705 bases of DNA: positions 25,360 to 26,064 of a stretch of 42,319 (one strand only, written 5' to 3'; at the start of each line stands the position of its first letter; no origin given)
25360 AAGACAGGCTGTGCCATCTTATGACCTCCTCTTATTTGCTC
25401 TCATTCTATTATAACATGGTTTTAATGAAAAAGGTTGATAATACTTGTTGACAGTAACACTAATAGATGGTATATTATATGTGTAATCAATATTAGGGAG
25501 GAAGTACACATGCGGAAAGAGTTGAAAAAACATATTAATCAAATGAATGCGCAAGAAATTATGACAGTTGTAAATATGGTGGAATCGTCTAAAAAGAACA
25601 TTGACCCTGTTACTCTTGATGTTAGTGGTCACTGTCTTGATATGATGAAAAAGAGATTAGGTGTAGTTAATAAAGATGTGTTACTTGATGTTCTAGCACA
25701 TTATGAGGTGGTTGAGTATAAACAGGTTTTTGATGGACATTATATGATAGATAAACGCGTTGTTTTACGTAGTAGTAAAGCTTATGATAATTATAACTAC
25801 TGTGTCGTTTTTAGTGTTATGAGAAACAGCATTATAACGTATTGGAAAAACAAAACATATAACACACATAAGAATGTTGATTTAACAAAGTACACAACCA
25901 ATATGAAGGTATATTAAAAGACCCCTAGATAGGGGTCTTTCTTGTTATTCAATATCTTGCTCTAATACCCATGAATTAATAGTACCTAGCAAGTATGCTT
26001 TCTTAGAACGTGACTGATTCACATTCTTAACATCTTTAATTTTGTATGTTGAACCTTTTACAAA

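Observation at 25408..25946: Reverse-oriented single-gene moron with consensus promoter and its own terminator, inserted between the Dit and endolysin genes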

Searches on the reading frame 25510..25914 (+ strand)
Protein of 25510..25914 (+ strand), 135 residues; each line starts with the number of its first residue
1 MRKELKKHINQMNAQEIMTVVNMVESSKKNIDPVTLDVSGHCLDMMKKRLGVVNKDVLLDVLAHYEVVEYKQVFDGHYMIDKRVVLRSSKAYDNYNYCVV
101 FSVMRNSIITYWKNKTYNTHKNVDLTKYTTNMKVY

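Call 4: search_protein_families(library=pfam, proteins=[window:25510-25914:+], max_evalue=1)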
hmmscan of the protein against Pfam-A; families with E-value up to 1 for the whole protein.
window:25510-25914:+ (135 aa): 1 family
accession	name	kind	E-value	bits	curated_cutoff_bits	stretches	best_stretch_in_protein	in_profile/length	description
PF17035.10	BET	-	0.059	13.9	24.5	1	1-37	6-46/64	Bromodomain extra-terminal - transcription regulation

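Call 5: search_protein_families(library=phrogs, proteins=[window:25510-25914:+], max_evalue=0.01)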
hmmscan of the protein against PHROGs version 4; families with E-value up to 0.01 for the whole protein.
window:25510-25914:+ (135 aa): 2 families
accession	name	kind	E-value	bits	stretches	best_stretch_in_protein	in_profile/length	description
phrog_1905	-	unknown function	2e-24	87.5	1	2-134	12-146/149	-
phrog_24108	-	unknown function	0.0034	18.7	1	83-131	85-132/135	-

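Call 8: search_dna_similar(query=window:25510-25914:+, collection=phages, mode=protein, max_rows=60, max_evalue=0.001)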
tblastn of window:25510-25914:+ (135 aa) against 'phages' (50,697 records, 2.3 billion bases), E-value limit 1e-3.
Records with a match: 163; places in all: 163; records where one place covers at least 80% of the query: 140.
Best place of each record, by identity: <60% 163.
By first word of the organism name: Enterococcus 68; Staphylococcus 51; Bacillus 33; Lactococcus 10; Aerococcus 1.
By host as written in the record: Enterococcus faecalis 24; Staphylococcus aureus 12; Bacillus anthracis Sterne 10; Lactococcus lactis 7; Bacillus cereus 7; Bacillus anthracis 7; Staphylococcus epidermidis F12 6; Staphylococcus epidermidis 5; and 54 more.
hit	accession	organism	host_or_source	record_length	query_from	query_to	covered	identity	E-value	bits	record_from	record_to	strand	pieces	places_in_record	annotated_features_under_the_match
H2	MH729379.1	Aerococcus phage vB_AviM_AVP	Aerococcus viridans AV-X1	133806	5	134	96%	37.7%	1e-12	69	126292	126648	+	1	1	hypothetical protein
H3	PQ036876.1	Lactococcus phage PMBT69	Lactococcus lactis subsp. cremoris ...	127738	2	134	99%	35.0%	7e-16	78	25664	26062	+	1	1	hypothetical protein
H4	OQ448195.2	Staphylococcus phage 110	Staphylococcus epidermidis COB-Sec2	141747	3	134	98%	31.7%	3e-7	53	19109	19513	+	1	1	hypothetical protein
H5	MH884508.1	Bacillus phage vB_BcoS-136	Bacillus cohnii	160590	6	135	96%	32.1%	2e-6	51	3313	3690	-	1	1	hypothetical protein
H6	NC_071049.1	Bacillus phage vB_BcoS-136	Bacillus cohnii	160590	6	135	96%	32.1%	2e-6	51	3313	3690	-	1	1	hypothetical protein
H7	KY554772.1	Lactococcus phage AM5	Lactococcus lactis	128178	2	135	99%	30.7%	3e-14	74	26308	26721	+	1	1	hypothetical protein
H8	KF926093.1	Lactococcus phage phiL47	Lactococcus lactis subsp. cremoris ...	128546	2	135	99%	30.7%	7e-14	72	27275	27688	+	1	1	hypothetical protein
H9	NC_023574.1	Lactococcus phage phiL47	Lactococcus lactis subsp. cremoris ...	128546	2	135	99%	30.7%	7e-14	72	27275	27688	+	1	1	hypothetical protein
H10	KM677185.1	Lactococcus phage WRP3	Lactococcus lactis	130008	2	135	99%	30.7%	8e-14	72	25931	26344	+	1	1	hypothetical protein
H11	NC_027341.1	Lactococcus phage WRP3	Lactococcus lactis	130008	2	135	99%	30.7%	8e-14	72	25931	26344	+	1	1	hypothetical protein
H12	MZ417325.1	Staphylococcus phage PG-2021_23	Mammaliicoccus vitulinus C6867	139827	3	134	98%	30.9%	1e-6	52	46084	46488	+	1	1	record has no annotation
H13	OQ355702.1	Staphylococcus phage vB_SepM_BE24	Staphylococcus epidermidis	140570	3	134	98%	30.9%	1e-6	52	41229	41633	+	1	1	hypothetical protein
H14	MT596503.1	Staphylococcus phage vB_SepM_BE06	Staphylococcus epidermidis F12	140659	3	134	98%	30.9%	1e-6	52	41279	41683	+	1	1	hypothetical protein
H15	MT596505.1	Staphylococcus phage vB_SepM_BE08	Staphylococcus epidermidis F12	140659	3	134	98%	30.9%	1e-6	52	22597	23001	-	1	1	hypothetical protein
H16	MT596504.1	Staphylococcus phage vB_SepM_BE07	Staphylococcus epidermidis F12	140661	3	134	98%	30.9%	1e-6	52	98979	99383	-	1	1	hypothetical protein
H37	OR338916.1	Bacillus phage DZ1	Bacillus cereus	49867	4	129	93%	29.8%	2e-6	51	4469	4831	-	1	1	hypothetical protein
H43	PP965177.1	Bacillus phage KoopaTroopa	Bacillus thuringiensis serovar kurstaki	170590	6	134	96%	28.0%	7e-5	47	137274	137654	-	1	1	ribonuclease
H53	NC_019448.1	Staphylococcus phage G15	Staphylococcus aureus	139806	3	134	98%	26.6%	3e-6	50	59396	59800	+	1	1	hypothetical protein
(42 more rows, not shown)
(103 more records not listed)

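Call 9: find_homologous_proteins(query=window:25510-25914:+, max_evalue=0.001)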
Query window:25510-25914:+ (135 aa): 3 proteins with E <= 0.001 among 7 candidates.
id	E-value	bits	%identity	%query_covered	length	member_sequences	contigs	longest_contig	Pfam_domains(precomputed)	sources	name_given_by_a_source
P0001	3.5e-79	281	98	100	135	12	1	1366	-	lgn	-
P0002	2.9e-54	201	69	100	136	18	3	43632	-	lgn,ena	-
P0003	2.8e-51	191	64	100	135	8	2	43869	-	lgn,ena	-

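Call 10: search_solved_structures(query=window:25510-25914:+, max_evalue=10)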
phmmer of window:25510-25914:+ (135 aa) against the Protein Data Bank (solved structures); distinct sequences matched with E-value up to 10: 1.
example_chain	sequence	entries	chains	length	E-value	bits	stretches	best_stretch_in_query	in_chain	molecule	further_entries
8gaa_A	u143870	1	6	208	0.054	17.1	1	28-87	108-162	C6HR1_4r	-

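Call 11: search_protein_families(library=ncbifam, proteins=[window:25510-25914:+], max_evalue=10)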
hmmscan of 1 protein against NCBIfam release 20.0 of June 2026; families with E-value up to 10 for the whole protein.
window:25510-25914:+ (135 aa): 0 families

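Call 12: search_protein_families(library=padloc, proteins=[window:25510-25914:+], max_evalue=10)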
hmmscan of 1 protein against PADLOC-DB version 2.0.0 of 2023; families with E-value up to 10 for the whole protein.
window:25510-25914:+ (135 aa): 0 families

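Call 14: find_encoding_contigs(protein=P0002, flank=10000, max_places=4)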
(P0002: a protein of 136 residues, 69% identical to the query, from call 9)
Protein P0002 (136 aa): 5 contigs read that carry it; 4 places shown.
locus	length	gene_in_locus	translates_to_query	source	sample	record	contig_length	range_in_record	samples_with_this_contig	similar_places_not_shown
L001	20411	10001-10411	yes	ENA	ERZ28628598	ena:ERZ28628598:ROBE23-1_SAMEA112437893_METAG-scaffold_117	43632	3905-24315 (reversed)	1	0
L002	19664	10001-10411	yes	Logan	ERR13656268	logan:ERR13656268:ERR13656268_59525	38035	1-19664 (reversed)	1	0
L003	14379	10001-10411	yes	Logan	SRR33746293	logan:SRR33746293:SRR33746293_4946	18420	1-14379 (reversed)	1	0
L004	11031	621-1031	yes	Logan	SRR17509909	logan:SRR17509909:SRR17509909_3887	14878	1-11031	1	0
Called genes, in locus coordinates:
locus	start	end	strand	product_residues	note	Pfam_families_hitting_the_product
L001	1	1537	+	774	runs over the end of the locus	-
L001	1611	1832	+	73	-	PF00462:Glutaredoxin, PF13192:Thioredoxin_3 (weak)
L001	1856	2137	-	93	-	PF04531:Phage_holin_1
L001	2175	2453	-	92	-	PF10779:XhlA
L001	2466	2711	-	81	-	-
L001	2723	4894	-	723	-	-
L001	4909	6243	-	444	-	-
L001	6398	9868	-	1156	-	PF05709:Sipho_tail (faint), PF22768:SPP1_Dit (faint), PF21869:Dit-like_CBM2, PF08239:SH3_3 (weak)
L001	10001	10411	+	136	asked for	-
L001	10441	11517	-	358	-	PF01510:Amidase_2 (weak)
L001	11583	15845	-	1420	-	PF10145:PhageMin_Tail, PF01464:SLT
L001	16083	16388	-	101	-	PF23857:Phage_TAC_19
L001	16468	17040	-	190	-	PF04630:Phage_TTP_1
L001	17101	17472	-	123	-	-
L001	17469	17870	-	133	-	PF04883:HK97-gp10_like (weak)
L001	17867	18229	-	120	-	PF05521:Phage_HCP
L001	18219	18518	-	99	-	PF05135:Phage_connect_1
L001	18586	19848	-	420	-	-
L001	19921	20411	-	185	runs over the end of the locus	PF04586:Peptidase_S78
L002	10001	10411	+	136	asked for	-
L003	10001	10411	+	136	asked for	-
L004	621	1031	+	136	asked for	-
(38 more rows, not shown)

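Call 15: find_encoding_contigs(protein=P0003, flank=10000, max_places=4)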
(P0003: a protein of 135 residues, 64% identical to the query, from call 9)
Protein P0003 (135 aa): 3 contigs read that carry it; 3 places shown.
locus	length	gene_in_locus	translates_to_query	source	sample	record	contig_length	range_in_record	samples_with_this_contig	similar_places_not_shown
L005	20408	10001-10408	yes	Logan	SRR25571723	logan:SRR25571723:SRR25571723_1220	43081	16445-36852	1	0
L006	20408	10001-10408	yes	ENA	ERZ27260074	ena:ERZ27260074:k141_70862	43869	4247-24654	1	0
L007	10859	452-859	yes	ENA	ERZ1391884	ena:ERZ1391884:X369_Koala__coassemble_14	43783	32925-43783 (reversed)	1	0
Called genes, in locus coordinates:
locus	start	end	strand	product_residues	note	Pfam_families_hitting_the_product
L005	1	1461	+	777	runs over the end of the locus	-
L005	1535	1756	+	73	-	PF00462:Glutaredoxin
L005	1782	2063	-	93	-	PF04531:Phage_holin_1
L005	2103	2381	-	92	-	PF10779:XhlA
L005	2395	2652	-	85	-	-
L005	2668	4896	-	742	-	-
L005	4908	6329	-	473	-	-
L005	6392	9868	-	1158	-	PF05709:Sipho_tail (weak), PF21869:Dit-like_CBM2, PF08239:SH3_3 (weak), PF22768:SPP1_Dit (weak)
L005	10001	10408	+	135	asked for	-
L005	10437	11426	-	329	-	PF19087:DUF5776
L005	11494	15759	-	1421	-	PF10145:PhageMin_Tail, PF01464:SLT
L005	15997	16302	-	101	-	PF23857:Phage_TAC_19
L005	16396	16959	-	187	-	PF04630:Phage_TTP_1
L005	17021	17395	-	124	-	-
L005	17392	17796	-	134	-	PF04883:HK97-gp10_like (faint)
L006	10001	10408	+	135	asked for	-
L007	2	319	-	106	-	?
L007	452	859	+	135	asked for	-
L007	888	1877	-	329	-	PF19087:DUF5776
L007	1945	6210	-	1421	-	PF10145:PhageMin_Tail, PF01464:SLT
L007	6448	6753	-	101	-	PF23857:Phage_TAC_19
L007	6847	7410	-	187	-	PF04630:Phage_TTP_1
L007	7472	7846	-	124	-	-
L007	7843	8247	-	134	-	-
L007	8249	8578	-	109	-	PF05521:Phage_HCP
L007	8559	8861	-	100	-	PF05135:Phage_connect_1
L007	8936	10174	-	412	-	PF05065:Phage_capsid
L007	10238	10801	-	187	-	PF04586:Peptidase_S78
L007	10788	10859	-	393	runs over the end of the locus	PF04860:Phage_portal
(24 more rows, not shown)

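Call 21: get_annotated_region(hit=H43, flank=3000)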
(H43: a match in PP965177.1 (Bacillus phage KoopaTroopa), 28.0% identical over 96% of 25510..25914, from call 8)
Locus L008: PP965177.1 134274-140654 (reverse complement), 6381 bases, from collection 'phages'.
description: Bacillus phage KoopaTroopa, complete genome.
organism: Bacillus phage KoopaTroopa (NCBI taxid 3234046)
taxonomy: Viruses; Duplodnaviria; Heunggongvirae; Uroviricota; Caudoviricetes
host: Bacillus thuringiensis serovar kurstaki; source: -; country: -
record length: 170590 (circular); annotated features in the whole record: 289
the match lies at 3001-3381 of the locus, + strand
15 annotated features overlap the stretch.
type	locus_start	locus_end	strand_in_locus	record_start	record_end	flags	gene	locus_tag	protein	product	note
CDS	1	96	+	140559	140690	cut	-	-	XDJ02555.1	hypothetical protein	2170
CDS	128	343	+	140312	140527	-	-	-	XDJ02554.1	DNA directed RNA polymerase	2160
CDS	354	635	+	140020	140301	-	-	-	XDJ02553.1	hypothetical protein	2150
CDS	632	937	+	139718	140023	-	-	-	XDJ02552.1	hypothetical protein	2140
CDS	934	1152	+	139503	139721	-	-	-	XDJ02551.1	hypothetical protein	2130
CDS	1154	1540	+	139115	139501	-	-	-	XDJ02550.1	hypothetical protein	2120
CDS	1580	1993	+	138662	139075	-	-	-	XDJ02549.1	hypothetical protein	2110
CDS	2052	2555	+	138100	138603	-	-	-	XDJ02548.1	hypothetical protein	2100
CDS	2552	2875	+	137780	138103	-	-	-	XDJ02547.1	nuclease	2090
CDS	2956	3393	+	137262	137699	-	-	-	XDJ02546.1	ribonuclease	2080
CDS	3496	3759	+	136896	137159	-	-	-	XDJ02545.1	anti-CRISPR protein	2070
CDS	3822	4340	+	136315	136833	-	-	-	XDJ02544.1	hypothetical protein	2060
CDS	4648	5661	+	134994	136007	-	-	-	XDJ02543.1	integrase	2050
CDS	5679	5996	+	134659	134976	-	-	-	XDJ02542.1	transcriptional regulator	2040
CDS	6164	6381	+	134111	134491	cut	-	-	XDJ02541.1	hypothetical protein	2030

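Call 22: get_annotated_region(hit=H53, flank=3000)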
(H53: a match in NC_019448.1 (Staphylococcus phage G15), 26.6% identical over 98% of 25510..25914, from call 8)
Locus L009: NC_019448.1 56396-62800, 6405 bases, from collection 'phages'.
description: Staphylococcus phage GH15, complete genome.
organism: Staphylococcus phage G15 (NCBI taxid 760530)
taxonomy: Viruses; Duplodnaviria; Heunggongvirae; Uroviricota; Caudoviricetes; Herelleviridae; Twortvirinae; Kayvirus; Kayvirus G15
host: Staphylococcus aureus; source: -; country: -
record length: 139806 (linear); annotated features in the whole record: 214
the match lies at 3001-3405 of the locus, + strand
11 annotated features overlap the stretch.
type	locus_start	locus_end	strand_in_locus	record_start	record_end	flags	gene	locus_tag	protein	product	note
CDS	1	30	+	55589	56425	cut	-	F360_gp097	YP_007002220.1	hypothetical protein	ORF097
CDS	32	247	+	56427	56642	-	-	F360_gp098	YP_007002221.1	hypothetical protein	ORF098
CDS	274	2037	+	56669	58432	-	-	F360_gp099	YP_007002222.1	tail sheath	ORF099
CDS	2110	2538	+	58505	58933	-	-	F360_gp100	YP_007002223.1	virion structural protein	ORF100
CDS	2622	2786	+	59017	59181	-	-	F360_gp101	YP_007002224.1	hypothetical protein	ORF101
CDS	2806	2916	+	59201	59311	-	-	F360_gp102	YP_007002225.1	hypothetical protein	ORF102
CDS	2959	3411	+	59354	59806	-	-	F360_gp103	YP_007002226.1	hypothetical protein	ORF103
CDS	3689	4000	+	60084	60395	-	-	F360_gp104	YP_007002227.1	virion structural protein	ORF104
CDS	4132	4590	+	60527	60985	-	-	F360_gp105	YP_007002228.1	tail assembly chaperone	ORF105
CDS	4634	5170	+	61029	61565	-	-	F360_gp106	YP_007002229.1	RNA polymerase beta subunit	ORF106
CDS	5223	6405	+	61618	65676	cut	-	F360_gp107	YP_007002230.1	tail associated lysin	ORF107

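Call 23: get_annotated_region(hit=H37, flank=4000)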
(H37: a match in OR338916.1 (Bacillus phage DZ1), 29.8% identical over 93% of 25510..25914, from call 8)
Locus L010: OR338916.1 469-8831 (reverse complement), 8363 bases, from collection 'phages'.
description: Bacillus phage DZ1, complete genome.
organism: Bacillus phage DZ1 (NCBI taxid 3075862)
taxonomy: Viruses; Duplodnaviria; Heunggongvirae; Uroviricota; Caudoviricetes
host: Bacillus cereus; source: sewage; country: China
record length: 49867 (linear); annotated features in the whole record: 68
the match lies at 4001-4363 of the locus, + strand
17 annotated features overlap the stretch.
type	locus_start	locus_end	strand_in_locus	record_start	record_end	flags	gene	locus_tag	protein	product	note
CDS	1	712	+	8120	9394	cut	-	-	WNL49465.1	cell division protein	-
CDS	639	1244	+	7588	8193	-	-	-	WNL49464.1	hypothetical protein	-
CDS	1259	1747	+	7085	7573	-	-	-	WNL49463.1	hypothetical protein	-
CDS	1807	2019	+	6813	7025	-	-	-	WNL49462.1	hypothetical protein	-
CDS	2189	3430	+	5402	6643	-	-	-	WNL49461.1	protein kinase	-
CDS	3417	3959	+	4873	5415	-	-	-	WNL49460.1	hypothetical protein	-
CDS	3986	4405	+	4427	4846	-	-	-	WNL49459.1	hypothetical protein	-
CDS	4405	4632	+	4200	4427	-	-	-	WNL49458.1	hypothetical protein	-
CDS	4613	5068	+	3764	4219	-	-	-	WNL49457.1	putative HNH endonuclease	-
CDS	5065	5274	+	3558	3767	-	-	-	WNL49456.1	hypothetical protein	-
CDS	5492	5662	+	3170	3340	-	-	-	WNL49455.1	hypothetical protein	-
CDS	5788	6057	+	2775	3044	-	-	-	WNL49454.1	hypothetical protein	-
CDS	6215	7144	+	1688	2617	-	-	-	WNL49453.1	hypothetical protein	-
CDS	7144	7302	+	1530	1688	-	-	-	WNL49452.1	hypothetical protein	-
CDS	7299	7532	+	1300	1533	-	-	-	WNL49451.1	hypothetical protein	-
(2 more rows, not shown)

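Call 24: search_protein_representatives(alignment_id=A1)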
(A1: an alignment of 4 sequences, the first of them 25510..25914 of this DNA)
Query: 4 sequences, 135 profile positions. Proteins with E-value up to 0.001 (for the whole library): 134; up to 1e-10: 23; up to 1e-30: 1. The best 134 are listed.
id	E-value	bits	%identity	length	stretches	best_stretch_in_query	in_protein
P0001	2.4e-77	273.9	-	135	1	1-135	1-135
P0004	2.1e-29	118.8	-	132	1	4-135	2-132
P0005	5.8e-20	88.2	-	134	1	1-133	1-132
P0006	2.4e-19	86.2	-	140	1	1-134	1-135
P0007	3.9e-19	85.5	-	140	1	1-134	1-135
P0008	4.8e-18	82.0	-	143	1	1-134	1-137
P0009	7.0e-18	81.4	-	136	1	2-134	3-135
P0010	1.9e-17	80.0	-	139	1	1-134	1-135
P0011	1.4e-15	74.0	-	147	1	5-129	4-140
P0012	5.7e-15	72.0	-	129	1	1-130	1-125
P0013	3.4e-14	69.5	-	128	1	5-134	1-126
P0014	6.3e-14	68.7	-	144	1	6-134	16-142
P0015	8.9e-14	68.2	-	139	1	4-134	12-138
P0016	3.1e-13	66.4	-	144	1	11-135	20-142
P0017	3.8e-13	66.1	-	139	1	1-134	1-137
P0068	8.2e-06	42.4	-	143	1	18-134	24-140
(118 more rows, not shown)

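Call 27: search_protein_families(library=pfam, alignment_id=A3, max_evalue=0.1)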
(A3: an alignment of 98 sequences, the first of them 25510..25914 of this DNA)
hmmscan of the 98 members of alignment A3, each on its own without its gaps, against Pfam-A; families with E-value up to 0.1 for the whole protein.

A. member 1, window:25510-25914:+ (135 aa): 1 family
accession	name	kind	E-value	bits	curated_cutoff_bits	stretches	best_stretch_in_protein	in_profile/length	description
PF17035.10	BET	-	0.059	13.9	24.5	1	1-37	6-46/64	Bromodomain extra-terminal - transcription regulation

B. families by the number of members that match (of 98 scanned): 59 families (the first 25 are shown)
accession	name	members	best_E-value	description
PF14076.12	DUF4258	44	4e-11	Domain of unknown function (DUF4258)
PF23190.1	LHD_TRPY1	2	0.01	TRPY1 N-terminal linker helical domain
PF03158.18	DUF249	1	0.0009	Multigene family 530 protein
PF09946.14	DUF2178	1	0.0014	Predicted membrane protein (DUF2178)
PF05478.16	Prominin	1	0.0027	Prominin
PF04457.17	MJ1316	1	0.0027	MJ1316 RNA cyclic group end recognition domain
PF24185.1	DUF7413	1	0.0035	Domain of unknown function (DUF7413)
PF09671.16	Spore_GerQ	1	0.004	Spore coat protein (Spore_GerQ)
PF10715.16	REGB_T4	1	0.0043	T4-page Endoribonuclease RegB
PF10851.13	DUF2652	1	0.0048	Protein of unknown function (DUF2652)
PF16898.10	TOPRIM_C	1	0.0076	C-terminal associated domain of TOPRIM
PF08848.17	DUF1818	1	0.0097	Domain of unknown function (DUF1818)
PF13495.12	Phage_int_SAM_4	1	0.011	Phage integrase, N-terminal SAM-like domain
PF15931.10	DUF4747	1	0.013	Domain of unknown function (DUF4747)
PF14305.11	ATPgrasp_TupA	1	0.015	TupA-like ATPgrasp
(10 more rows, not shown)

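Call 28: search_solved_structures(query=A3, max_evalue=10, show_alignments=2)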
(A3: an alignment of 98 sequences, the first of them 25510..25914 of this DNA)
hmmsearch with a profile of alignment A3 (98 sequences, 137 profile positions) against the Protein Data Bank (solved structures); distinct sequences matched with E-value up to 10: 1.
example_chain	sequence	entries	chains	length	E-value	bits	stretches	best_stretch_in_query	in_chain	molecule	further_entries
5h4p_z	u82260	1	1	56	0.079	16.4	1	2-43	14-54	Cytoplasmic 60S subunit biogenesis factor REH1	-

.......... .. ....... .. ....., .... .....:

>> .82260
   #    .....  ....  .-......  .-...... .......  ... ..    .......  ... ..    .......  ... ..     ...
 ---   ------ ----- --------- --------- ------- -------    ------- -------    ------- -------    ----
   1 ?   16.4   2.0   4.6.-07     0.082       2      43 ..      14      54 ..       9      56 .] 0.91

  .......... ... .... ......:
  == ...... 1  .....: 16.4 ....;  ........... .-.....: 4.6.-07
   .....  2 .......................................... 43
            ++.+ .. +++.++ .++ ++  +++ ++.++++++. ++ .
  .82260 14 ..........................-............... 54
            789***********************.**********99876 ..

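Call 30: predict_structure(alignment_id=A3)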
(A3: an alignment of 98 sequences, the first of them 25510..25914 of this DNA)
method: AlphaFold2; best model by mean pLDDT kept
length: 135 residues; sequences in the alignment: 98
mean_pLDDT: 94.4   pTM: 0.88
mean pLDDT of the five models: 94.4, 94.3, 93.9, 93.0, 92.6
residues with pLDDT >= 90: 114; 70-90: 21; 50-70: 0; < 50: 0
segments of 3 or more residues with pLDDT < 50: none
pLDDT, mean of each block of 10 residues (from residue 1): 96 98 97 92 87 89 98 97 98 95 97 92 93 93
secondary structure, 60 per line:
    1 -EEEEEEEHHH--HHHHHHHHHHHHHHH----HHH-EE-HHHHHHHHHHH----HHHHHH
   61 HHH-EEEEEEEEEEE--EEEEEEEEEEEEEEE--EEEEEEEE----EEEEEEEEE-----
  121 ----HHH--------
elements in order: E2-8 H14-28 H40-50 H55-63 E65-75 E78-92 E95-102 E107-115
